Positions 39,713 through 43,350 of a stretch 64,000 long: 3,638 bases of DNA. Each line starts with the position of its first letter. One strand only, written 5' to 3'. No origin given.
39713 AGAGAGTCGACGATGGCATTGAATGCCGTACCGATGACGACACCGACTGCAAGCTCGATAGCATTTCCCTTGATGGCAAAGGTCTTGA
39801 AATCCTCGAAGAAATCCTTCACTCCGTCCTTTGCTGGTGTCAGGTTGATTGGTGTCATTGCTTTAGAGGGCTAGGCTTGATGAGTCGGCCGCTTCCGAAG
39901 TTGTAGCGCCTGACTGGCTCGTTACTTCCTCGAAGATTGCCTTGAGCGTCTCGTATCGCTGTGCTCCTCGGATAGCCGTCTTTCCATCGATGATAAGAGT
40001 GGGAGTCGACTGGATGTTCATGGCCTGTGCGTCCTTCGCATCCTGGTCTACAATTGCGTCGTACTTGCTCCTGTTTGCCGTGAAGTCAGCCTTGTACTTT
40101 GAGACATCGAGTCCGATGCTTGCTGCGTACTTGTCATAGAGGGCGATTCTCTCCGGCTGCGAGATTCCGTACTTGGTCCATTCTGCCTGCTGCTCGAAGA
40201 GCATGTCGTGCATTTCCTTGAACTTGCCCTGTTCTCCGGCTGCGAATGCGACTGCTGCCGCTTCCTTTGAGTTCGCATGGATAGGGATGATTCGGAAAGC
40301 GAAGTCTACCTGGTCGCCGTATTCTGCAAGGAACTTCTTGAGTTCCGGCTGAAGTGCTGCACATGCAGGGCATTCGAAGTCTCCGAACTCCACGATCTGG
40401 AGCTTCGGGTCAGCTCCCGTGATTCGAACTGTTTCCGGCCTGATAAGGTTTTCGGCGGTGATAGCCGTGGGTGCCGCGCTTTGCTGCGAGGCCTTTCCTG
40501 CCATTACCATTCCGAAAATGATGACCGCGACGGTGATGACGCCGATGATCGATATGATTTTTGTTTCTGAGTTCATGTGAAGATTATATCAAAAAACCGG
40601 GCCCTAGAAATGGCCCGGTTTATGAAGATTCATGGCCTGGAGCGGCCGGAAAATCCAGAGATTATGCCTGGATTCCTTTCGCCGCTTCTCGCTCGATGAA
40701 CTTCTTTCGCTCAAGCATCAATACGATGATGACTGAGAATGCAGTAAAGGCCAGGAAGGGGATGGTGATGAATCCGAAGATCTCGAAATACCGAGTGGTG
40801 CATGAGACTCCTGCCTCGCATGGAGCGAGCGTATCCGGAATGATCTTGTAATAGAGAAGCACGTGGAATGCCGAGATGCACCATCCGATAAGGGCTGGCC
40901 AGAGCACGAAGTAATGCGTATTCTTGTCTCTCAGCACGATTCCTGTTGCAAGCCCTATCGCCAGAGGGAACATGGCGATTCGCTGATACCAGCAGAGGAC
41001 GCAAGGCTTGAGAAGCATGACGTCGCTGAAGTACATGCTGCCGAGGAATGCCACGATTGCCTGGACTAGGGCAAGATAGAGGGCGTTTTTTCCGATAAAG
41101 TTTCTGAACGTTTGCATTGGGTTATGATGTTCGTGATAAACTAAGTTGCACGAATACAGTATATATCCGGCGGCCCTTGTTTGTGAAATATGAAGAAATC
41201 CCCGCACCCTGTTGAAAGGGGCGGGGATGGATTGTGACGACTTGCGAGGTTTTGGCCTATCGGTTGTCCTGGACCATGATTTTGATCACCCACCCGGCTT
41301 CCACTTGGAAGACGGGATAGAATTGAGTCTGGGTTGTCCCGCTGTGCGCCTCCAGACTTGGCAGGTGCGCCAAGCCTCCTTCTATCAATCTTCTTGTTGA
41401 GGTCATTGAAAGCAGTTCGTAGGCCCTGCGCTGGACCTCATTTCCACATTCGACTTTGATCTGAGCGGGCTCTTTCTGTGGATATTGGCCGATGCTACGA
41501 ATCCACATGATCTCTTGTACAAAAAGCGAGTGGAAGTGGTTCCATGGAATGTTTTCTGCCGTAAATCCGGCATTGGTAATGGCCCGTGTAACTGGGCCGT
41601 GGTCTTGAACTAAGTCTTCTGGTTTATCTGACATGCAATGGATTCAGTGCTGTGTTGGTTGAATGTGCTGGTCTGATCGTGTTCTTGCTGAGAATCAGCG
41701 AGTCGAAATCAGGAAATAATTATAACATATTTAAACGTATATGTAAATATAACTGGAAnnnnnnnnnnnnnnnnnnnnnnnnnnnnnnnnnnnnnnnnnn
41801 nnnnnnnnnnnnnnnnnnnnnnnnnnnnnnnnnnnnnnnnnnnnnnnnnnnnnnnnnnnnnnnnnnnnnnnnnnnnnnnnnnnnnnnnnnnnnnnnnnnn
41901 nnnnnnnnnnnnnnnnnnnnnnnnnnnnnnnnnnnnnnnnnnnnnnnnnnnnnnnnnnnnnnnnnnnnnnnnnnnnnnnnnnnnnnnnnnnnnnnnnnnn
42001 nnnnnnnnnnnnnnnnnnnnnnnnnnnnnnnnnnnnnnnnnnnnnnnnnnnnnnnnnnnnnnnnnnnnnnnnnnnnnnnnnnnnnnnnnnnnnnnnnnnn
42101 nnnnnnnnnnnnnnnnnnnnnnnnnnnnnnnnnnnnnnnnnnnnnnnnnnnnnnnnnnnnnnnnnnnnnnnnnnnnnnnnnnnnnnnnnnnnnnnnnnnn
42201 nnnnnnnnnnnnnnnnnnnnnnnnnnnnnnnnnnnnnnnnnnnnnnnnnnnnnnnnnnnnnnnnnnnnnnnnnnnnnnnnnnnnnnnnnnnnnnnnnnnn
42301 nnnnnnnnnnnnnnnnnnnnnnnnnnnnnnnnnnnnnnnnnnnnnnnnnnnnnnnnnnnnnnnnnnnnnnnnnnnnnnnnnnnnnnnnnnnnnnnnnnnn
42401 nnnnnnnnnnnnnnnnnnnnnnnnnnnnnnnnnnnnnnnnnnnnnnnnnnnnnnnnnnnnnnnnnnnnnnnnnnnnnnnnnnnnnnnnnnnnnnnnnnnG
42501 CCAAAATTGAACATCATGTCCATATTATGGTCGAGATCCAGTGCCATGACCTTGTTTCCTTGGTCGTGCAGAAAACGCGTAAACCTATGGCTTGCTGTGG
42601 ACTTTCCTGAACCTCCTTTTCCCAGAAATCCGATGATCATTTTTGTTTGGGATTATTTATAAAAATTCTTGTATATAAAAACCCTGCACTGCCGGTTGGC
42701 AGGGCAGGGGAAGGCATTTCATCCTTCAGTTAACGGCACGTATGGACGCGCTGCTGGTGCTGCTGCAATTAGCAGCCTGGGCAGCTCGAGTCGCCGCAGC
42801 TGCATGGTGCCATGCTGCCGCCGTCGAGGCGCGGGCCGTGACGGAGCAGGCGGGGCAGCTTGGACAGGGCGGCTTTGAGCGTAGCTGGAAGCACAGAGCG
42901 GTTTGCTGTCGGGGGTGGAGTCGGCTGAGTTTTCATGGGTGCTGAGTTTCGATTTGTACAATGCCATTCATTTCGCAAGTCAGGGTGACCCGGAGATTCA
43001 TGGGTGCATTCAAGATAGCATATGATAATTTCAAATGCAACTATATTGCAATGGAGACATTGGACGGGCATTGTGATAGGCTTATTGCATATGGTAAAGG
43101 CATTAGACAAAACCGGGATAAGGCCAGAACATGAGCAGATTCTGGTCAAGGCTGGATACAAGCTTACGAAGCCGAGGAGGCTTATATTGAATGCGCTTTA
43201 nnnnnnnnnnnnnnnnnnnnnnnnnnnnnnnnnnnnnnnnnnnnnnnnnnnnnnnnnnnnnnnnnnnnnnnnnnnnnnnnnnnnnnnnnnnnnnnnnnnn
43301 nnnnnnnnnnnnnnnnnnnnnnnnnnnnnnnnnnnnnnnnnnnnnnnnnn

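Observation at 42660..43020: GC-rich island with a terminator-flanked Cys-rich mini-ORF between a CooC-like ATPase and a Fur/Zur-family regulator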

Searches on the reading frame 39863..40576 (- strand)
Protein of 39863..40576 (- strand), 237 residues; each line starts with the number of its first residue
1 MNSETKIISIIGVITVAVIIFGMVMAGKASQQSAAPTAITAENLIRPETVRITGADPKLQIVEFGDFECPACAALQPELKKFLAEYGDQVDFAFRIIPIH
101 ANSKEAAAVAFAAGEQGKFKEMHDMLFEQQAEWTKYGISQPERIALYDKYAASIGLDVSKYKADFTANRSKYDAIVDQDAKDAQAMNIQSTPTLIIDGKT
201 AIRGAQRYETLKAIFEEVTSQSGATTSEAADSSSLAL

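Call 7: search_protein_families(library=pfam, proteins=[window:39863-40576:-], max_evalue=0.1)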
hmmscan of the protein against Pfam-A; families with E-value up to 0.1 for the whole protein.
window:39863-40576:- (237 aa): 8 families
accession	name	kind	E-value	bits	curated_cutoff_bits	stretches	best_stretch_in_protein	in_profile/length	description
PF13462.12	Thioredoxin_4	-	9.1e-26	91.4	23.2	1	57-216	13-164/165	Thioredoxin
PF01323.26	DSBA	-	5.3e-15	56.1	25.6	1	60-213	1-188/191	DSBA-like thioredoxin domain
PF13743.12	Thioredoxin_5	-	3.4e-08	33.9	27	1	145-196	114-163/186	Thioredoxin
PF13098.12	Thioredoxin_2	-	2e-07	31.7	27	1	58-214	6-103/104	Thioredoxin-like domain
PF13192.12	Thioredoxin_3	-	2.4e-05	24.7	24.8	1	170-214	29-74/76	Thioredoxin domain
PF00085.26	Thioredoxin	-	0.00022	21.6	23.5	1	58-93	19-54/103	Thioredoxin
PF13905.12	Thioredoxin_8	-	0.008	16.9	27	0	59-113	3-55/94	Thioredoxin-like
PF13728.12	TraF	-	0.063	13.5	23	0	67-90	139-162/224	F plasmid transfer operon protein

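Call 42: search_protein_families(library=ncbifam, proteins=[window:39863-40576:-], max_evalue=0.01)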
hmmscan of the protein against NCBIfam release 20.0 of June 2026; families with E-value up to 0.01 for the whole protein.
window:39863-40576:- (237 aa): 6 families
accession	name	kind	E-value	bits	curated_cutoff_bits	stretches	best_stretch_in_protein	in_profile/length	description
NF041057.1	Rcas_1661_fam_Se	equivalog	3.4e-18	66.1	190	1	55-217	87-246/247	Rcas_1661 family thioredoxin-like (seleno)lipoprotein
TIGR01068.1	thioredoxin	equivalog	0.00024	21.2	96.8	0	176-213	54-95/101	thioredoxin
NF047697.1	ThioredTrxAClost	equivalog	0.00077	19.6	140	1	59-93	19-53/105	thioredoxin TrxA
NF033760.1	gliding_GltG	equivalog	0.0018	16.9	650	1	61-193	308-435/650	adventurous gliding motility protein GltG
TIGR00412.2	redox_disulf_2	subfamily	0.0019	18.6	62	0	178-206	36-64/75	MTH895/ArsE family thioredoxin-like protein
TIGR00411.1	redox_disulf_1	equivalog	0.0023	18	92.75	0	172-213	35-76/82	MJ0307 family thioredoxin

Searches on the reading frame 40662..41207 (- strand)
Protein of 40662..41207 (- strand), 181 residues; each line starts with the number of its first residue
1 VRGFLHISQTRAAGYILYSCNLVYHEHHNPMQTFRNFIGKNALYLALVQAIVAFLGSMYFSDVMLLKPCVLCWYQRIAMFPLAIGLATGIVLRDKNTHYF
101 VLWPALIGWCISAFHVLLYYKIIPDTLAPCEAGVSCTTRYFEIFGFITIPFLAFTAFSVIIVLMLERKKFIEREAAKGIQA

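Call 7: search_protein_families(library=pfam, proteins=[window:40662-41207:-], max_evalue=0.1)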
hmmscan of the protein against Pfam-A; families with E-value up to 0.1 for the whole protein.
window:40662-41207:- (181 aa): 2 families
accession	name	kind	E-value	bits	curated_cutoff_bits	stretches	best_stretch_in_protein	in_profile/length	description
PF02600.21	DsbB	-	1.3e-11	45.5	22.1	1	42-164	4-145/148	Disulfide bond formation protein DsbB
PF07234.17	Babuvirus_MP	-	0.067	13.5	27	0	139-172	10-43/117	Movement and RNA silencing protein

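Call 42: search_protein_families(library=ncbifam, proteins=[window:40662-41117:-], max_evalue=0.01)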
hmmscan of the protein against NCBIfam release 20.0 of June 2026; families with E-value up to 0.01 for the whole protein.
window:40662-41117:- (151 aa): 6 families
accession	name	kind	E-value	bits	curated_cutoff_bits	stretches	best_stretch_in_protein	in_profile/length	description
NF002849.0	PRK03113.1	subfamily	2.6e-33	115.1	124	1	10-134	8-132/139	disulfide oxidoreductase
NF001863.0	PRK00611.1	equivalog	1.4e-22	80.5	145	1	6-136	3-130/136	putative disulfide oxidoreductase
NF002485.0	PRK01749.1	equivalog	1e-10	41.9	157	1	10-87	12-86/177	disulfide bond formation protein DsbB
NF003354.0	PRK04388.1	equivalog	0.0011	18.9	168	1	24-106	22-110/172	disulfide bond formation protein B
NF002552.0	PRK02110.1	equivalog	0.0023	17.7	138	0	14-88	14-94/169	disulfide bond formation protein B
NF003304.0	PRK04307.1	equivalog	0.0065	15.8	212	1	13-61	28-76/221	protein-disulfide oxidoreductase DsbI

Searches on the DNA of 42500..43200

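Call 5: search_rna_families(source=window, start=42500, end=43200, threshold=evalue, max_evalue=10, show_alignments=2)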
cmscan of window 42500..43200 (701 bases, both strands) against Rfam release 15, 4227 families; matches with E-value up to 10: 5.
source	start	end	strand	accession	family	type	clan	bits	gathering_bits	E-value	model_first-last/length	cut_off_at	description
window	42924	42984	+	RF01156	SNORD123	Gene; snRNA; snoRNA; CD-box;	-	18.7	45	0.89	1-70/70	no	Small nucleolar RNA SNORD123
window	42627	42657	+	RF01178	snoR77Y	Gene; snRNA; snoRNA; CD-box;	CL00057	16.6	52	4.2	1-85/85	no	Small nucleolar RNA snoR77Y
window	42808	42886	+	RF03262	mir-1181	Gene; miRNA;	-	16.3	95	5.3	1-81/81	no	mir-1181 microRNA precursor family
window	42799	42868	+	RF03587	mir-1202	Gene; miRNA;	-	15.6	80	5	1-80/80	no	mir-1202 microRNA precursor family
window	42671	42722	-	RF01390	isrG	Gene; sRNA;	-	9.4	100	4.2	1-279/279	no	isrG Hfq binding RNA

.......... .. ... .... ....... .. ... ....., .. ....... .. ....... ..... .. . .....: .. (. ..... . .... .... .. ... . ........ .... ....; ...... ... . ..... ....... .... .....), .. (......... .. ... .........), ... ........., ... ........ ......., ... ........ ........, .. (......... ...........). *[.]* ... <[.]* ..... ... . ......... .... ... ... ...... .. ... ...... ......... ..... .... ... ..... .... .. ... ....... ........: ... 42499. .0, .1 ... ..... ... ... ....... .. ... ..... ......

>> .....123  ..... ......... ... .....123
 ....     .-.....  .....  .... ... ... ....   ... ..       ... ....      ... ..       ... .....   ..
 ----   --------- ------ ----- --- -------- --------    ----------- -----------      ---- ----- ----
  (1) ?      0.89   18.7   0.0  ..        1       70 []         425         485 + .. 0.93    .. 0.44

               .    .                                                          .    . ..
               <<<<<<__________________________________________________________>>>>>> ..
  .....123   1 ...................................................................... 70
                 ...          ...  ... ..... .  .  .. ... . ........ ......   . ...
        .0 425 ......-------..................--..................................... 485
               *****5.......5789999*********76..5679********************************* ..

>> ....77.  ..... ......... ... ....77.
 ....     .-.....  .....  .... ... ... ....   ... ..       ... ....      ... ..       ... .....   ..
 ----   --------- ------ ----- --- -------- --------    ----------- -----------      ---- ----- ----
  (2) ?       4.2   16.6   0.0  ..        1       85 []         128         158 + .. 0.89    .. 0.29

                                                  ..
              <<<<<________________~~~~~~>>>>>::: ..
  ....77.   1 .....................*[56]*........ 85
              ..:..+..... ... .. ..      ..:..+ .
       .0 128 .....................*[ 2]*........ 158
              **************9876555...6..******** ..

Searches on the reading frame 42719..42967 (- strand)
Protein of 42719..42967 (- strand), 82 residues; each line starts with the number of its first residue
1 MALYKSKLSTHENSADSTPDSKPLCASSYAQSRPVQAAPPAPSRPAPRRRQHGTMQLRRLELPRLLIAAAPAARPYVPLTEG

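Call 7: search_protein_families(library=pfam, proteins=[window:42719-42967:-], max_evalue=0.1)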
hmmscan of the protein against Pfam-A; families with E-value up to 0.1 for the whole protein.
window:42719-42967:- (82 aa): 0 families

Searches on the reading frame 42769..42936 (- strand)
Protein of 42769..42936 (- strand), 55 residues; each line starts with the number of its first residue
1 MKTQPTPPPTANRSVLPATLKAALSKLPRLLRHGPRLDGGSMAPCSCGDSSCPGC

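Call 7: search_protein_families(library=pfam, proteins=[window:42769-42936:-], max_evalue=0.1)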
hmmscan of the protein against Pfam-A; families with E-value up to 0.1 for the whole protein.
window:42769-42936:- (55 aa): 0 families

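Call 10: find_homologous_proteins(query=window:42772-42936:-, max_evalue=10)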
Query seq(55 aa): no candidate shares three 5-residue words with the query. No homologue found.

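Call 42: search_protein_families(library=ncbifam, proteins=[window:42769-42936:-], max_evalue=0.01)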
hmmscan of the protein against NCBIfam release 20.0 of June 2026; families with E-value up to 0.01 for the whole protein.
window:42769-42936:- (55 aa): 0 families

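Call 51: list_cluster_members(proteins=[window:42772-42936:-, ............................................, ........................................, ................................, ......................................, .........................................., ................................, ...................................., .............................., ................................])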
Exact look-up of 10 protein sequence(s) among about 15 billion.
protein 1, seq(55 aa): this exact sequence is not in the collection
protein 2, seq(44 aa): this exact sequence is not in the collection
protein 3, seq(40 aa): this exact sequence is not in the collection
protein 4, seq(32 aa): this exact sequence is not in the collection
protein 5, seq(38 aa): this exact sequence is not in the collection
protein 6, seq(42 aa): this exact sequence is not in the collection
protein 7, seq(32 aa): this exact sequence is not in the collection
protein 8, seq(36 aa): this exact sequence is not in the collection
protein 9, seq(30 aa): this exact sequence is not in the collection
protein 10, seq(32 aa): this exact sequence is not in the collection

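Call 64: find_homologous_proteins(query=A3, max_evalue=10)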
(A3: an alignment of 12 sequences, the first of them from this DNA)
Query A3 (12 sequences) (55 aa, profile of the alignment): 2 proteins with E <= 10 among 95 candidates.
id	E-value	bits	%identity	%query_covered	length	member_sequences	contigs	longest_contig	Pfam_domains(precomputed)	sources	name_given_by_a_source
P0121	2.4e-4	39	44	16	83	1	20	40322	-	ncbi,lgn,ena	-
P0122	3.5e-3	35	26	49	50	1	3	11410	-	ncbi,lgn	-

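Call 71: search_protein_representatives(protein=window:42769-42936:-)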
Query: 55 residues. Proteins with E-value up to 0.001 (for the whole library): 3; up to 1e-10: 1; up to 1e-30: 0. The best 3 are listed.
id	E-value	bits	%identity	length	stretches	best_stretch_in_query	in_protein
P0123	1.4e-12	63.2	38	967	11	7-49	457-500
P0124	2.6e-09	52.9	44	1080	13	5-29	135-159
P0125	9.1e-05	38.7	42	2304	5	18-46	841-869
